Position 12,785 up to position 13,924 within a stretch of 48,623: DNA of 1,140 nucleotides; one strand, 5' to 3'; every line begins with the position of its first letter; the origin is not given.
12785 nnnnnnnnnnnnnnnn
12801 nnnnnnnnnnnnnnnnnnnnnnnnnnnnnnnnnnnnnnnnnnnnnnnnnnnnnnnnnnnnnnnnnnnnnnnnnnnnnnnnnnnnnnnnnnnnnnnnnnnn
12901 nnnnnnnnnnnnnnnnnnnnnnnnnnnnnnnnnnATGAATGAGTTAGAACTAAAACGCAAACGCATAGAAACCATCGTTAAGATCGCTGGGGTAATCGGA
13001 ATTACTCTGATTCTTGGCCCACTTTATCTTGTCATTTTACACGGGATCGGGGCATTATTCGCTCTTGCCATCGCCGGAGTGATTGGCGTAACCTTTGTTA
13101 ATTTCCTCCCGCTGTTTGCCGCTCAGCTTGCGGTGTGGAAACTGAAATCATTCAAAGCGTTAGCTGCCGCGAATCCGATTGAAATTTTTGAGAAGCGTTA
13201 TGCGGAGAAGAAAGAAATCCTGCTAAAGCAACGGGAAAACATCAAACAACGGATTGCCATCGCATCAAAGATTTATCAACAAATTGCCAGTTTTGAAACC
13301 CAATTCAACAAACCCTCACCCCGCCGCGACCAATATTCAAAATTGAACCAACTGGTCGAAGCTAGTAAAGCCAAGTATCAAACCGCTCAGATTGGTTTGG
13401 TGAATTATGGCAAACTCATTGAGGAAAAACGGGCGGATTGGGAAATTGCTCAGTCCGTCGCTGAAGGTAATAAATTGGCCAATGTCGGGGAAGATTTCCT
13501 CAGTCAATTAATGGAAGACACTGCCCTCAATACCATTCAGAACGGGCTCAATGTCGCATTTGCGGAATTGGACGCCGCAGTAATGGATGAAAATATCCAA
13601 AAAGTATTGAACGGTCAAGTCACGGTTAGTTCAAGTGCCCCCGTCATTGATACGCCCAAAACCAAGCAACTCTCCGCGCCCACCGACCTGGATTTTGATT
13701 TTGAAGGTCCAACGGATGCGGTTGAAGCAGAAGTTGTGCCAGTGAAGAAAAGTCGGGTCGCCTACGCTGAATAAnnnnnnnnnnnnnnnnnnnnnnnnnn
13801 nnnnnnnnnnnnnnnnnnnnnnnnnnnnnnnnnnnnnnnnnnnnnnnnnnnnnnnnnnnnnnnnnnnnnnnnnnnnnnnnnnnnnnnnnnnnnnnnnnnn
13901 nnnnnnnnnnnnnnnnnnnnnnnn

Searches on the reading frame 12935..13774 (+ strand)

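Call 13: search_protein_families(library=phrogs, proteins=[window:12935-13774:+], max_evalue=0.001)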
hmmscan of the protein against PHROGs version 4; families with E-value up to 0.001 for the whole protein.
window:12935-13774:+ (279 aa): 1 family
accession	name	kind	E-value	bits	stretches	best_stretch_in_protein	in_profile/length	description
phrog_27316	-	unknown function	1.3e-22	81.4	1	13-222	20-227/263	-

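Call 79: search_protein_families(library=pfam, proteins=[window:12935-13774:+], max_evalue=0.001)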
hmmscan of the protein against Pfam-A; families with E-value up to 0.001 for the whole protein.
window:12935-13774:+ (279 aa): 0 families
